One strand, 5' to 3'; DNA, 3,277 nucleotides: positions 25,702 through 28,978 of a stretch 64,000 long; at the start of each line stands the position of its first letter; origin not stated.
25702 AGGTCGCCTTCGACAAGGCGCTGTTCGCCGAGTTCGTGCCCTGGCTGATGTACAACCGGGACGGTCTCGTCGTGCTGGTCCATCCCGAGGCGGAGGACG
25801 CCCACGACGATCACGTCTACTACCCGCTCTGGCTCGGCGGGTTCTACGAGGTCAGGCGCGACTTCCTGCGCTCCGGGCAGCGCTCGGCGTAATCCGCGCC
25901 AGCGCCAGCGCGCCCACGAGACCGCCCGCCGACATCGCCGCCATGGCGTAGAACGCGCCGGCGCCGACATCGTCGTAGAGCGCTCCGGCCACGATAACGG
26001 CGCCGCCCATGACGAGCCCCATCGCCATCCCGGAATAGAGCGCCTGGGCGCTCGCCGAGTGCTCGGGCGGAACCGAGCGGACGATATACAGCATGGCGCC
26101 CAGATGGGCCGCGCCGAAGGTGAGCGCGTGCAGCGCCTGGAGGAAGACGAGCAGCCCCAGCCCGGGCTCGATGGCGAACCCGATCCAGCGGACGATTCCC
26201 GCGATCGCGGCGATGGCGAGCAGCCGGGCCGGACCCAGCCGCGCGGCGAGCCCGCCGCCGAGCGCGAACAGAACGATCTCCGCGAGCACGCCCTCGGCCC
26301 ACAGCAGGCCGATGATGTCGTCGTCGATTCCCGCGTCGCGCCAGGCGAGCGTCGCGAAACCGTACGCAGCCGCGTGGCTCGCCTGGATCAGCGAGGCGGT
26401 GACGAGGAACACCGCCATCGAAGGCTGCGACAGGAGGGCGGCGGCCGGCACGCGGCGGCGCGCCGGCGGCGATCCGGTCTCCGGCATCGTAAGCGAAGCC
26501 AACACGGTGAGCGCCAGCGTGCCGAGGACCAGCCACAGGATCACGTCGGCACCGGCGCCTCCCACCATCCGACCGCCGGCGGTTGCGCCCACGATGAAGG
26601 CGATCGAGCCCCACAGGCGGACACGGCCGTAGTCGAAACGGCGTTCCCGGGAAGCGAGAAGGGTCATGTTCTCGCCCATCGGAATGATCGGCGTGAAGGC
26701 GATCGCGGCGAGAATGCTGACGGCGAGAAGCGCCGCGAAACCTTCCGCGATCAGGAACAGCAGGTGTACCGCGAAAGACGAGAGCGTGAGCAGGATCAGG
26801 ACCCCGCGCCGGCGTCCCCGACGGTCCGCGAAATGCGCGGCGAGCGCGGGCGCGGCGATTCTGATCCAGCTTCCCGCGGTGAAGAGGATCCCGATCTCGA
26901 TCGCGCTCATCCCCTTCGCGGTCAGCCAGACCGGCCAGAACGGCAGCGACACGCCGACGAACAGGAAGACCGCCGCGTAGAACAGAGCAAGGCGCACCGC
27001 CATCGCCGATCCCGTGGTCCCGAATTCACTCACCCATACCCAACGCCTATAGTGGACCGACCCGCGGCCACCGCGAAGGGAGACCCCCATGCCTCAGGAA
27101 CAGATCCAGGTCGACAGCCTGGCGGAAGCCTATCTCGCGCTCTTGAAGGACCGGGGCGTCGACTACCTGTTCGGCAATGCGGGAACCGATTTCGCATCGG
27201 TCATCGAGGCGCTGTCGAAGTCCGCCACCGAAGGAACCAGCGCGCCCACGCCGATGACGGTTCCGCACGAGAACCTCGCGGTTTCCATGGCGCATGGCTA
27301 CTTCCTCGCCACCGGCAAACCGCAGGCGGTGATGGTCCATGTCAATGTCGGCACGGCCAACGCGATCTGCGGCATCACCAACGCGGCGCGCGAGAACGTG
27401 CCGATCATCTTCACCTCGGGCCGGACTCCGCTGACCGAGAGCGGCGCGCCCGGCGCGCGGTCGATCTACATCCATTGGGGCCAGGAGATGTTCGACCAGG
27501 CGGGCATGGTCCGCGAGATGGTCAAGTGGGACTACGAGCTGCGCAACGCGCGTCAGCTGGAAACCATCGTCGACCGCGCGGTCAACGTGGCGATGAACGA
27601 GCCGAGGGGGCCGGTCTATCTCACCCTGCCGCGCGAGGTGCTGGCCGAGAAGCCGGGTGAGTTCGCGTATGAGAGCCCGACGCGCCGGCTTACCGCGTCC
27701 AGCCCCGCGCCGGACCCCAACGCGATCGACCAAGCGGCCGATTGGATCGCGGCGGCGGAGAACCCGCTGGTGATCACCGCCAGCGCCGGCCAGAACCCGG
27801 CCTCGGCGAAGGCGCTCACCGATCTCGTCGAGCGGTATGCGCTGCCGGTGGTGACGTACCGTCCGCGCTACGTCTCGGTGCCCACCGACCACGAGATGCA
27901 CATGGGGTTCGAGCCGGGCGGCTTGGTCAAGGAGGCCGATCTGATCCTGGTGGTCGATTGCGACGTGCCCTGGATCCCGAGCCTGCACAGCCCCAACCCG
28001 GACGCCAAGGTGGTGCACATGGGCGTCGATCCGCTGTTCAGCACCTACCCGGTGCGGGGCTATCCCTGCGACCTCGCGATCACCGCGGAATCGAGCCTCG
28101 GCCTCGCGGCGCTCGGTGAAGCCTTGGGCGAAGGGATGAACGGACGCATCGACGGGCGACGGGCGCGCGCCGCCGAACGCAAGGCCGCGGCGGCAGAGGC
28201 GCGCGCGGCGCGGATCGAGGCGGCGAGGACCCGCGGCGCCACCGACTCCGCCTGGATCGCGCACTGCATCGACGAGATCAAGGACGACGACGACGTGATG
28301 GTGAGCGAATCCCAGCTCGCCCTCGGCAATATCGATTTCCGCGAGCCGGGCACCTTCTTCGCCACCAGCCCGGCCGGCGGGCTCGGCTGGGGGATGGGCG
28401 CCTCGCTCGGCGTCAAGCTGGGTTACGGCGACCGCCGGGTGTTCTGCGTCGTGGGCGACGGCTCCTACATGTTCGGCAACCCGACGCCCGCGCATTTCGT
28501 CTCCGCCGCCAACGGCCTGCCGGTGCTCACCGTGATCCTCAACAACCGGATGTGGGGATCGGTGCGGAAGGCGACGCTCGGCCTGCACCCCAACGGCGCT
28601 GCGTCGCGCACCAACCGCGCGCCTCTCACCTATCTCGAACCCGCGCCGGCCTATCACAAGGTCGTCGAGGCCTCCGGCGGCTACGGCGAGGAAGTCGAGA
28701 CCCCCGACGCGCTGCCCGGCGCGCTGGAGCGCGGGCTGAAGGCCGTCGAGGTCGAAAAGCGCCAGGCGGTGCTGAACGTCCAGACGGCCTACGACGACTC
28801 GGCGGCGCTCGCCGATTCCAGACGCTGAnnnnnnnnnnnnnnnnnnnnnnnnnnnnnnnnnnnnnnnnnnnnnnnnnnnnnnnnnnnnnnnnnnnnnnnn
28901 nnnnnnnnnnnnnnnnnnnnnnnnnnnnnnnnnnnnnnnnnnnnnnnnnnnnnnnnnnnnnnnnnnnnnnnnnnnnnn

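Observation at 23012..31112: Eight-gene co-directional, translationally coupled operon combining two PaaK-like adenylating enzymes, a TPP enzyme, a lipoate-protein-ligase-like protein, a DOPA-dioxygenase-like protein and a ketopantoate-reductase-like reductase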

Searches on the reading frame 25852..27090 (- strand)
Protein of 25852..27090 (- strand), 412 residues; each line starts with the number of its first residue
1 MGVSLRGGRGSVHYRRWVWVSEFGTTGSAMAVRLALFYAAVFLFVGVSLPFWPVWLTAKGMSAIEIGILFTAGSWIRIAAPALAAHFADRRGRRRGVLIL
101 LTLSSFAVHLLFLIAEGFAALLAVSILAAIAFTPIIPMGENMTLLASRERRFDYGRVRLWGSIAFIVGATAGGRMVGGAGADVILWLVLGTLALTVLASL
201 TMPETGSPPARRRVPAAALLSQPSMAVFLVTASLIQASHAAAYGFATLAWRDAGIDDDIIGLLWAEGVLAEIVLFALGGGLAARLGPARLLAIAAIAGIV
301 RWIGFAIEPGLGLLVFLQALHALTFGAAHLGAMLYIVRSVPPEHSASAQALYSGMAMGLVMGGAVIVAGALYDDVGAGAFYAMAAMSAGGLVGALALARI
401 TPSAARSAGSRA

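Call 4: search_protein_families(library=pfam, proteins=[window:25852-27090:-], max_evalue=0.01)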
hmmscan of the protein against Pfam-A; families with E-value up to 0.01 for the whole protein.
window:25852-27090:- (412 aa): 4 families
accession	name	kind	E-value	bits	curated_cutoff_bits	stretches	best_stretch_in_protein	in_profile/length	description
PF12832.13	MFS_1_like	-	6.4e-59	200.3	25.2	1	32-381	2-371/373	MFS_1 like family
PF07690.21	MFS_1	-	1.2e-18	67.6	33.4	2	34-235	1-218/347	Major Facilitator Superfamily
PF01306.25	LacY_symp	-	2.1e-15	56.9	24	1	33-384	11-386/413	LacY proton/sugar symporter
PF03825.22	Nuc_H_symport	-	5.7e-13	49.1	25.9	1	32-373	5-363/400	Nucleoside H+ symporter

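Call 5: search_protein_families(library=ncbifam, proteins=[window:25852-27090:-], max_evalue=0.01)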
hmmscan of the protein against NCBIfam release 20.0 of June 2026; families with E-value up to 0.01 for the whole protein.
window:25852-27090:- (412 aa): 8 families
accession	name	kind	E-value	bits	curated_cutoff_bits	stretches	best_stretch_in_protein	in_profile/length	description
NF008346.0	PRK11128.1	equivalog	1.1e-77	261.8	259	1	34-390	9-371/383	3-phenylpropionate MFS transporter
NF037955.1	mfs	subfamily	2.3e-71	240.7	100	1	33-392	1-365/366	MFS transporter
TIGR00902.1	2A0127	subfamily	2.4e-58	198.1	698.9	1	33-389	8-370/388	3-phenylpropionate MFS transporter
TIGR00899.1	2A0120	subfamily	2.2e-22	79.7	522.3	1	36-392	4-368/375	sugar efflux transporter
NF007077.0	PRK09528.1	subfamily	2.7e-16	59.1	429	1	36-388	18-394/421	galactoside permease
TIGR00882.1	2A0105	subfamily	4.9e-15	55.4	220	1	35-384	8-380/396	oligosaccharide MFS transporter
TIGR00889.1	2A0110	subfamily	9.7e-09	34.8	446.1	1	32-373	5-370/418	nucleoside permease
TIGR00880.1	2_A_01_02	superfamily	4.3e-05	23.6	131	1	67-205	1-141/141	multidrug resistance protein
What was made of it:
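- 25852..27090 (-): HcaT-like MFS transporter. The probable true start is 27003. It converges on and overlaps the DODA 3' end by 41 nt, and it is divergent from the TPP gene. NCBIfam PRK11128 '3-phenylpropionate MFS transporter', 261.8 bits against a cutoff of 259 (calls 4, 5).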

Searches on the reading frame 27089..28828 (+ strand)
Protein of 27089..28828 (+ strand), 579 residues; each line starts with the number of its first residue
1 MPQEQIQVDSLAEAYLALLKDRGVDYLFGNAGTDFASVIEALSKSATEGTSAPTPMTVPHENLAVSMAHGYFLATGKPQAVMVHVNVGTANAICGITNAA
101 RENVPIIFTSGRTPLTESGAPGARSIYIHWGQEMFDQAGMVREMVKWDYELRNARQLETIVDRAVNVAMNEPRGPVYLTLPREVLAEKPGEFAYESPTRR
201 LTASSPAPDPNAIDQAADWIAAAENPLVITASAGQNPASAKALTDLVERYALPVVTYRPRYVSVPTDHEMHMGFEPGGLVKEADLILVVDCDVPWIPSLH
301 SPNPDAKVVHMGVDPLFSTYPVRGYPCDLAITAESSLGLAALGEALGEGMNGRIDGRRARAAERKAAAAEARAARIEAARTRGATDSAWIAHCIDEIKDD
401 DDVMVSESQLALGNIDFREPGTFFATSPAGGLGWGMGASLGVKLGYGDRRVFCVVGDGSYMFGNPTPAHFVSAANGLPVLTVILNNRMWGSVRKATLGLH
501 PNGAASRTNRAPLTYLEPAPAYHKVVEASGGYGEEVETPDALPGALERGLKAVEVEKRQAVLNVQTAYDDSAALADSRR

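Call 4: search_protein_families(library=pfam, proteins=[window:27089-28828:+], max_evalue=0.01)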
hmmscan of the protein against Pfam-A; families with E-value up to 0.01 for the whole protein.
window:27089-28828:+ (579 aa): 3 families
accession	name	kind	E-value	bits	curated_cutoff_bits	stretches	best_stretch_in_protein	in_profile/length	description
PF02776.23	TPP_enzyme_N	-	6e-25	87.8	26.8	1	11-140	3-119/119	Thiamine pyrophosphate enzyme, N-terminal TPP binding domain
PF02775.26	TPP_enzyme_C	-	1e-20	74.5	21.9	1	415-551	13-142/151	Thiamine pyrophosphate enzyme, C-terminal TPP binding domain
PF00205.28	TPP_enzyme_M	-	2.6e-11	43.8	30.4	1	213-315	1-113/137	Thiamine pyrophosphate enzyme, central domain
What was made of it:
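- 27089..28828 (+): TPP-dependent enzyme of the uncharacterised PRK08327 family (579 aa), related to BFD, benzaldehyde lyase and 2-hydroxyacyl-CoA lyase. Three TPP domains (call 4).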

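Call 5: search_protein_families(library=ncbifam, proteins=[window:27089-28828:+], max_evalue=0.01)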
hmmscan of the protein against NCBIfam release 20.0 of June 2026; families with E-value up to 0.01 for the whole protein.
window:27089-28828:+ (579 aa): 52 families (the best 25 are shown)
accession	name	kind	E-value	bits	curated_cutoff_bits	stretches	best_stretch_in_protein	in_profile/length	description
NF006203.0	PRK08327.1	equivalog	7.3e-209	695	456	1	4-566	4-568/571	thiamine pyrophosphate-requiring protein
NF006122.0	PRK08266.1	subfamily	3.6e-52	177.6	571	1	12-552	7-514/543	hypothetical protein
NF005485.1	PRK07092.1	equivalog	8.3e-50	170.1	493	1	13-555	5-511/523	benzoylformate decarboxylase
NF006052.0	PRK08199.1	subfamily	1.8e-46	158.6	539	1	12-569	11-540/559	thiamine pyrophosphate protein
TIGR00118.1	acolac_lg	equivalog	7.3e-44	150.2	538.35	1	12-567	4-535/557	biosynthetic-type acetolactate synthase large subunit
NF004516.0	PRK05858.1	equivalog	3.8e-43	147.8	587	1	15-553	17-526/548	acetolactate synthase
NF004710.0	PRK06048.1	equivalog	4.8e-40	137.6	976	1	11-564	10-535/561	acetolactate synthase large subunit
NF005712.0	PRK07524.1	subfamily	1.3e-39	136.1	500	1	10-548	4-515/536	5-guanidino-2-oxopentanoate decarboxylase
NF005364.0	PRK06882.1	equivalog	6.8e-39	133.7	1083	1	12-549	7-531/574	acetolactate synthase 3 large subunit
NF005936.0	PRK07979.1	equivalog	1.9e-37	128.9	1080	1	10-565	5-546/574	acetolactate synthase 3 large subunit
NF004807.0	PRK06154.1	equivalog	4.2e-36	124.7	607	1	11-569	22-557/565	thiamine pyrophosphate-requiring protein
NF058623.1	HdaclCoAlyACT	equivalog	7.7e-36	123.9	600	1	7-570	8-544/575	2-hydroxyacyl-CoA lyase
NF005058.0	PRK06466.1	equivalog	8.1e-36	123.6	951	1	10-565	5-546/574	acetolactate synthase 3 large subunit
NF006525.0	PRK08979.1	equivalog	7.3e-34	117.1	1084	1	15-551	10-533/572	acetolactate synthase 3 large subunit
NF006319.0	PRK08527.1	equivalog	5.8e-33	114.1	905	2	19-257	14-238/565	acetolactate synthase large subunit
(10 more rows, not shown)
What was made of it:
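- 27089..28828 (+): NF006203, 695 bits, above the 456 cutoff (call 5).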

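Call 52: search_solved_structures(query=window:27089-28825:+, max_evalue=1e-10)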
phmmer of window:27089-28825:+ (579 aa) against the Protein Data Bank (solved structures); distinct sequences matched with E-value up to 1e-10: 120 (the best 60 are shown).
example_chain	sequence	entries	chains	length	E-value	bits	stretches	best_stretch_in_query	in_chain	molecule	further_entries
6qsi_A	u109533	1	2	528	2.8e-32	115.3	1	17-493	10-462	Benzoylformate decarboxylase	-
4q9d_A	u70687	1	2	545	3.7e-30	108.3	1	17-493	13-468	Benzoylformate decarboxylase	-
8xbo_A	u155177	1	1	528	6.1e-30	107.6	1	17-495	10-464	Benzoylformate decarboxylase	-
8xbq_A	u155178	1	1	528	6.3e-30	107.5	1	17-495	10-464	Benzoylformate decarboxylase-K2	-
6m2z_A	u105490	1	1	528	6.8e-30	107.4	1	17-493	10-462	Benzoylformate decarboxylase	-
8xbr_A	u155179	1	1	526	8.1e-30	107.1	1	17-494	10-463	Benzoylformate decarboxylase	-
6a50_A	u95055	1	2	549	1e-29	106.8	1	16-493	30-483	benzoylformate decarboxylases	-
4k9o_A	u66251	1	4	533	1.9e-29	105.9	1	17-493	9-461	Benzoylformate decarboxylase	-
4jud_X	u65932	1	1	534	2.2e-29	105.7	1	17-493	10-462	Benzoylformate decarboxylase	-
4mpj_A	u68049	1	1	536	2.2e-29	105.7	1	17-493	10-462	Benzoylformate decarboxylase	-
1po7_A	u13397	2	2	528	4.6e-29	104.7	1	17-493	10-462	Benzoylformate decarboxylase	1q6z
3iae_A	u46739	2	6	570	5.1e-29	104.5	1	19-255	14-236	Benzaldehyde lyase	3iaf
4mpp_A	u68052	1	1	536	6.7e-29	104.1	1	17-493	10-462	Benzoylformate decarboxylase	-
1pi3_A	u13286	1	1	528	6.9e-29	104.1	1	17-493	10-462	Benzoylformate decarboxylase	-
1bfd_A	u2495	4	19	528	7.4e-29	104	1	17-493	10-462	BENZOYLFORMATE DECARBOXYLASE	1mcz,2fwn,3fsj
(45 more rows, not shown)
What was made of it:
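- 27089..28828 (+): PDB best hits: benzoylformate decarboxylase 115 bits, 2-hydroxyacyl-CoA lyase 88 bits (call 52).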
